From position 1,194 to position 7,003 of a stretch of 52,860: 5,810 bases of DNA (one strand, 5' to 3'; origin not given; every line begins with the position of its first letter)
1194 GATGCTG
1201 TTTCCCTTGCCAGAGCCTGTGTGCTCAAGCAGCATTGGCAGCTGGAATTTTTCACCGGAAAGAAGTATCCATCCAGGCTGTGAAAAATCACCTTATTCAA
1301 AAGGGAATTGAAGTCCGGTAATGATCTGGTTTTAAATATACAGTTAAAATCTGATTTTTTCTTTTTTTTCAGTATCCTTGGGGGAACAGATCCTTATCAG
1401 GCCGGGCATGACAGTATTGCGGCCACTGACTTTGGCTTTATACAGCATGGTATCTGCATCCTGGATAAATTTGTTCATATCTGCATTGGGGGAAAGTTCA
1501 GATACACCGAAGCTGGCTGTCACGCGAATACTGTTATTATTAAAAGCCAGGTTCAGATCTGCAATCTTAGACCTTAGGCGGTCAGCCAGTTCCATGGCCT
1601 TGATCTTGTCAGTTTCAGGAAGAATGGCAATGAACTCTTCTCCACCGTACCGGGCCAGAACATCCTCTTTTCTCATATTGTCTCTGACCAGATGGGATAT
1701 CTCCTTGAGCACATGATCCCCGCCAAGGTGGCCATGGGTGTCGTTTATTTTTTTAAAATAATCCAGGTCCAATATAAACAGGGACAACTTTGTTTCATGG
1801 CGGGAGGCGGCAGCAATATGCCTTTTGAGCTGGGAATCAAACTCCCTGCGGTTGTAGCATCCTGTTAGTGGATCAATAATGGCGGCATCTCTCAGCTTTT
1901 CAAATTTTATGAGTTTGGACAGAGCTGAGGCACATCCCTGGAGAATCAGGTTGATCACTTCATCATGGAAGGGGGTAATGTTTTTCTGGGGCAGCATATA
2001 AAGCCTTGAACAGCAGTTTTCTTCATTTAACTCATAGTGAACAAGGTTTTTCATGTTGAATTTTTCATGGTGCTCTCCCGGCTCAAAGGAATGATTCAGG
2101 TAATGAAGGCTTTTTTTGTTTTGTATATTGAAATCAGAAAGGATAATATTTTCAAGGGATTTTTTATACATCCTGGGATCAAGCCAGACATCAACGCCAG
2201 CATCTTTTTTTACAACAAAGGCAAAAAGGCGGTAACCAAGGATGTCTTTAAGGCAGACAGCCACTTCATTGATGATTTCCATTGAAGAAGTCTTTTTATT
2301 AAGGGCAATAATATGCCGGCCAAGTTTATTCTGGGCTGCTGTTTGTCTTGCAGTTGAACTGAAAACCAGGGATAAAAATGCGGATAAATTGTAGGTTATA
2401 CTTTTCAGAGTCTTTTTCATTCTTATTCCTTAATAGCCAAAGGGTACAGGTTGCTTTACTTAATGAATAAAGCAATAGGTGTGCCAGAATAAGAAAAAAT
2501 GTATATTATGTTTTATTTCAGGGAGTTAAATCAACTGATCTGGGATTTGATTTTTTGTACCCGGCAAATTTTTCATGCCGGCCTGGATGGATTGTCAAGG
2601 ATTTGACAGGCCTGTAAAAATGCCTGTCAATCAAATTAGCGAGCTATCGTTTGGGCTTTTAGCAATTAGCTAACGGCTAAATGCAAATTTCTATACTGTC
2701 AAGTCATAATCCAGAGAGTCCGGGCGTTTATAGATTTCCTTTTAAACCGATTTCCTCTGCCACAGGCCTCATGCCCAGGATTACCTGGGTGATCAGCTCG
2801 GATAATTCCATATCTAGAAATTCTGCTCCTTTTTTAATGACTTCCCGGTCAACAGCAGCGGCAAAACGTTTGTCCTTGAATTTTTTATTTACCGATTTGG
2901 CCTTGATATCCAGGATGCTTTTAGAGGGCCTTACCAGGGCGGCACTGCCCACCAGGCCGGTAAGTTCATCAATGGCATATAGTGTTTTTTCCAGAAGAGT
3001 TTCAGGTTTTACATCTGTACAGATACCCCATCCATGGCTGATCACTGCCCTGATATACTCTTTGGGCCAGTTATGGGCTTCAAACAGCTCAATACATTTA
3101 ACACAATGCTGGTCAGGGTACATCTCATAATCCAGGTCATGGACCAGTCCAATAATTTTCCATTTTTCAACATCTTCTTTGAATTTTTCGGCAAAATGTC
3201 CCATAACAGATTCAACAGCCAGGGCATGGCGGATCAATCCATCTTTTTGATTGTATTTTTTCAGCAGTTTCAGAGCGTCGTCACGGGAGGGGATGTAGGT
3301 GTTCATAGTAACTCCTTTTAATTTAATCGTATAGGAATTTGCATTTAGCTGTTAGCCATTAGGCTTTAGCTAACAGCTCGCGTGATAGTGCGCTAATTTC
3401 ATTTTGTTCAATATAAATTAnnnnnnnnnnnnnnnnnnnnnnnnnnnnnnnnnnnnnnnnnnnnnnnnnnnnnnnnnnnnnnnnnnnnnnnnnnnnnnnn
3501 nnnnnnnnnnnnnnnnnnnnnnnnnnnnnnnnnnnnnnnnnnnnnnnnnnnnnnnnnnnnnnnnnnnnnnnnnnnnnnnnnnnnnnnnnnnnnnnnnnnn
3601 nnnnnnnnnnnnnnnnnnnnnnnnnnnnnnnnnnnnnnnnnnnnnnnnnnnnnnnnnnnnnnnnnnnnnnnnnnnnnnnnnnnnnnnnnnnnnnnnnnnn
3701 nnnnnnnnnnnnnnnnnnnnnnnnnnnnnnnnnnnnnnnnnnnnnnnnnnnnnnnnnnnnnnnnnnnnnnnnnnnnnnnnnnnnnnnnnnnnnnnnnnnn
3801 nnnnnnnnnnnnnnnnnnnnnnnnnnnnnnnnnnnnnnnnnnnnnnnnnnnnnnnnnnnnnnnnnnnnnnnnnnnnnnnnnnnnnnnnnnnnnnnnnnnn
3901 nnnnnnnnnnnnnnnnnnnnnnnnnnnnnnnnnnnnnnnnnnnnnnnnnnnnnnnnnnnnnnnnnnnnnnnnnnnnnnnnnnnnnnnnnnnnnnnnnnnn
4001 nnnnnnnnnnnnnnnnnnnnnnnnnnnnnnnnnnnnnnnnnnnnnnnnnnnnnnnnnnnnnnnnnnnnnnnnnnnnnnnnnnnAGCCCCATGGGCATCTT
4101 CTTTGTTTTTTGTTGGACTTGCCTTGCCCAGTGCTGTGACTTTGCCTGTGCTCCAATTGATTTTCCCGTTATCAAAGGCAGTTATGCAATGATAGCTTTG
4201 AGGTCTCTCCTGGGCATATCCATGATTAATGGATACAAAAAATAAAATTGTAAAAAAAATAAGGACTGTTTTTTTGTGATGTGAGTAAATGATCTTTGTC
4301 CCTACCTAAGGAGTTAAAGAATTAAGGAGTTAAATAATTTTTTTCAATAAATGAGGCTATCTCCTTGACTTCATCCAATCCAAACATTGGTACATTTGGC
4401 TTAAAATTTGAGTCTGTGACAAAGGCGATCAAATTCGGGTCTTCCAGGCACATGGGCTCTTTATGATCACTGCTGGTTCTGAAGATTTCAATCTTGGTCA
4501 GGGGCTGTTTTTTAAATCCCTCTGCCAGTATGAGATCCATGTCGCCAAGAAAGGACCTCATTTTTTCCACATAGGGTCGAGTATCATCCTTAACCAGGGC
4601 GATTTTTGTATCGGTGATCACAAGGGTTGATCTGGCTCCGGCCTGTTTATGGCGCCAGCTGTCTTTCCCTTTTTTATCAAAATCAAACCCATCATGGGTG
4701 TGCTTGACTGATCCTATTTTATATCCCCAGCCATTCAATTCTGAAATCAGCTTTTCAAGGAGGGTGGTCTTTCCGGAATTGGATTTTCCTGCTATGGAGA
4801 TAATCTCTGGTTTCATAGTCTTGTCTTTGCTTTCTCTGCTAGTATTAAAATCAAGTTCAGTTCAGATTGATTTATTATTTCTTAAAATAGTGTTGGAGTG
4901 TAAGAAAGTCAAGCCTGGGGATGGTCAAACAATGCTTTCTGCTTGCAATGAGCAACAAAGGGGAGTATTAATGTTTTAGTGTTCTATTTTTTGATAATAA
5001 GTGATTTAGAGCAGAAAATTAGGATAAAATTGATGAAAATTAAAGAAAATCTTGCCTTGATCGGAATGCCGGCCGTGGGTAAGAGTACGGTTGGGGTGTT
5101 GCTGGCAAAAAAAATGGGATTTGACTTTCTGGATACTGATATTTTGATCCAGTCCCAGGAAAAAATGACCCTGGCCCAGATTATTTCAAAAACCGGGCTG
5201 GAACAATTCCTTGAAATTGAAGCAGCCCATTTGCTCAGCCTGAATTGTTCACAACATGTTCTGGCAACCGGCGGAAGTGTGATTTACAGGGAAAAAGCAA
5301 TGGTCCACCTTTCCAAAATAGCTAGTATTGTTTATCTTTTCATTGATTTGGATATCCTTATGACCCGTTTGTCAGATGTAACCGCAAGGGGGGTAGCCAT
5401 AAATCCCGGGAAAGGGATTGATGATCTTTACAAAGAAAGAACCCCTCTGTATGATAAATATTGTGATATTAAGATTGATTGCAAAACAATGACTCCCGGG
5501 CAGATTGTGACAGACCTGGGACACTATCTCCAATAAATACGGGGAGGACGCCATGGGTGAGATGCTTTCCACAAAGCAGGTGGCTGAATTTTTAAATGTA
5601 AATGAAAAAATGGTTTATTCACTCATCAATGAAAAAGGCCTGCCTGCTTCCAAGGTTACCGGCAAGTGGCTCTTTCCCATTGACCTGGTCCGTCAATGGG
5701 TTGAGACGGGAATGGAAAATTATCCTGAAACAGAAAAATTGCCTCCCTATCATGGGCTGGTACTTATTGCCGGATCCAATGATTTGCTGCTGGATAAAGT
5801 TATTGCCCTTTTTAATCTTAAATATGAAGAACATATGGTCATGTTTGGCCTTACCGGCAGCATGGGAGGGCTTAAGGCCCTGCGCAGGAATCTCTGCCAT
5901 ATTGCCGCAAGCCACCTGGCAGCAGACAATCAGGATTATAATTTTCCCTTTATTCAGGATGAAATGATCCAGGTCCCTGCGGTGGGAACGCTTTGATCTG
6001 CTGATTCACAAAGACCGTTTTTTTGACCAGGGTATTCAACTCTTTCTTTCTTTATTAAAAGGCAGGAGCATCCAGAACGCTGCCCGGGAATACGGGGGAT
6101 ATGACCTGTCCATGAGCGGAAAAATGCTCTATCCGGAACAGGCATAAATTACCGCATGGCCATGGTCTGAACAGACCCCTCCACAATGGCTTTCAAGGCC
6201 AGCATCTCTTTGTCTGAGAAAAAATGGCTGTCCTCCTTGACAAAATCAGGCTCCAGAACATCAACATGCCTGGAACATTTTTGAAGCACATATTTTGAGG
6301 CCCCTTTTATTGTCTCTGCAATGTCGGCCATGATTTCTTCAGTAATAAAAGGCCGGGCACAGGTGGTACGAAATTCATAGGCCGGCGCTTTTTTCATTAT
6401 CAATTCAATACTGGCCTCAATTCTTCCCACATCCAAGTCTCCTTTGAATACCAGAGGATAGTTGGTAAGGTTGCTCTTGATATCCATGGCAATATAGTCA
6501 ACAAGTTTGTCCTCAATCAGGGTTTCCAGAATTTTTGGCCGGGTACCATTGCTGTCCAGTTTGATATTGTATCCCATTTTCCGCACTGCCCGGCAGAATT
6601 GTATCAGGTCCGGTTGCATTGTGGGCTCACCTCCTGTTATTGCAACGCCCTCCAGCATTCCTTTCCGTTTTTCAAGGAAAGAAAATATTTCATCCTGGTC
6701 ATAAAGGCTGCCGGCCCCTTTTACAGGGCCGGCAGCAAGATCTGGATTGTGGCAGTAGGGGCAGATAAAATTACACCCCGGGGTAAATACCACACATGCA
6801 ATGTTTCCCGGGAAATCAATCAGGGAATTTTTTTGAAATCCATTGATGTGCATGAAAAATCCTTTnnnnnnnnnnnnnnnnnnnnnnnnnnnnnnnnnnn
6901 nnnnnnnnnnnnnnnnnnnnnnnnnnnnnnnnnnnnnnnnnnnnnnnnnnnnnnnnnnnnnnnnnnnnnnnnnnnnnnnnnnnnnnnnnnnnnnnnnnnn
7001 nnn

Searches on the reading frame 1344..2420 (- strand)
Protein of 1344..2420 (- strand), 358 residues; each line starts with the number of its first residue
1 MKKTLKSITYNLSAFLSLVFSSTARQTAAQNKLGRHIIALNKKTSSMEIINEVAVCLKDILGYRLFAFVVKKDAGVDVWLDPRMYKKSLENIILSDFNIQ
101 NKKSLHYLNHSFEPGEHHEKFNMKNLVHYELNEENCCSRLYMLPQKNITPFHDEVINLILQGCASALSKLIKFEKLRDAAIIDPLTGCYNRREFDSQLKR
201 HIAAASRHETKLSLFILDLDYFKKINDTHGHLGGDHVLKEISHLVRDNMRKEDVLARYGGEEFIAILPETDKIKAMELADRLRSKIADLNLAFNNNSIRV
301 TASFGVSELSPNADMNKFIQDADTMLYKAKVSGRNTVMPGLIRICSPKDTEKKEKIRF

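Call 57: search_protein_families(library=pfam, proteins=[window:1344-2420:-], max_evalue=0.001)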
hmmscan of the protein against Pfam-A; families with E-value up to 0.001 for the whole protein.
window:1344-2420:- (358 aa): 2 families
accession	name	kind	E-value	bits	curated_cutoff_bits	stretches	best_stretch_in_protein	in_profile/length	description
PF00990.26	GGDEF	-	2.8e-47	160.9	23.8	1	180-335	1-160/161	Diguanylate cyclase, GGDEF domain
PF22335.1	Cas10-Cmr2_palm2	-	8.8e-05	23.1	27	1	256-337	55-132/133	Cas10/Cmr2, second palm domain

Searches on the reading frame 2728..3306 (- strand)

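Call 57: search_protein_families(library=pfam, proteins=[window:2728-3306:-], max_evalue=0.001)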
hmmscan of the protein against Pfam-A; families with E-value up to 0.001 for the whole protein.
window:2728-3306:- (192 aa): 1 family
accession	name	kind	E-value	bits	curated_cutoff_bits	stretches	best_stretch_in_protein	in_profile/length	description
PF01966.28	HD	-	5.4e-05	23.9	22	1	25-74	2-65/116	HD domain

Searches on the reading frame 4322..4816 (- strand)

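Call 57: search_protein_families(library=pfam, proteins=[window:4322-4816:-], max_evalue=0.001)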
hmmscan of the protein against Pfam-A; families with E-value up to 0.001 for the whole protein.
window:4322-4816:- (164 aa): 1 family
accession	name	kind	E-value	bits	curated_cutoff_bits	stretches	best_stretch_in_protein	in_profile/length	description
PF03205.20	MobB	-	9.4e-47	158.7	26.6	1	5-135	1-133/133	Molybdopterin guanine dinucleotide synthesis protein B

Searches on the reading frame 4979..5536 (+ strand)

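Call 57: search_protein_families(library=pfam, proteins=[window:4979-5536:+], max_evalue=0.001)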
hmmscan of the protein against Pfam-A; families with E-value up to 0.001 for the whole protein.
window:4979-5536:+ (185 aa): 3 families
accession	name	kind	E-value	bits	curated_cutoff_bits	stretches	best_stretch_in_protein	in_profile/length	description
PF01202.28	SKI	-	8.7e-31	107.6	22.1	1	32-180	2-154/159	Shikimate kinase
PF13207.12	AAA_17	-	1e-05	26.3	27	1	28-138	1-126/136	AAA domain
PF13238.12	AAA_18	-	0.00018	22.4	29.4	1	27-64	3-40/128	AAA domain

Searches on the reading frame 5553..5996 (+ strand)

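Call 57: search_protein_families(library=pfam, proteins=[window:5553-5996:+], max_evalue=0.001)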
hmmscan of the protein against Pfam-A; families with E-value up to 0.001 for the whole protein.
window:5553-5996:+ (147 aa): 2 families
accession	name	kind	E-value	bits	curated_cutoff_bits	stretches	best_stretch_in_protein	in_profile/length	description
PF12728.13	HTH_17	-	3.7e-12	46.7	27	1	4-52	1-49/51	Helix-turn-helix domain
PF12727.12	PBP_like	-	3.5e-10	39.8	27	1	88-141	5-59/193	PBP superfamily domain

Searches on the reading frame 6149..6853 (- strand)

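Call 57: search_protein_families(library=pfam, proteins=[window:6149-6853:-], max_evalue=0.001)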
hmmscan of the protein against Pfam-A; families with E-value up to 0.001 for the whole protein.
window:6149-6853:- (234 aa): 2 families
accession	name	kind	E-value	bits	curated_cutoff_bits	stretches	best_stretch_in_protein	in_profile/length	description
PF04055.27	Radical_SAM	-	3.2e-19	70.2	29.5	1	21-154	1-138/166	Radical SAM superfamily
PF13353.11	Fer4_12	-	1.4e-09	38.8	22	1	18-121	6-109/137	4Fe-4S single cluster domain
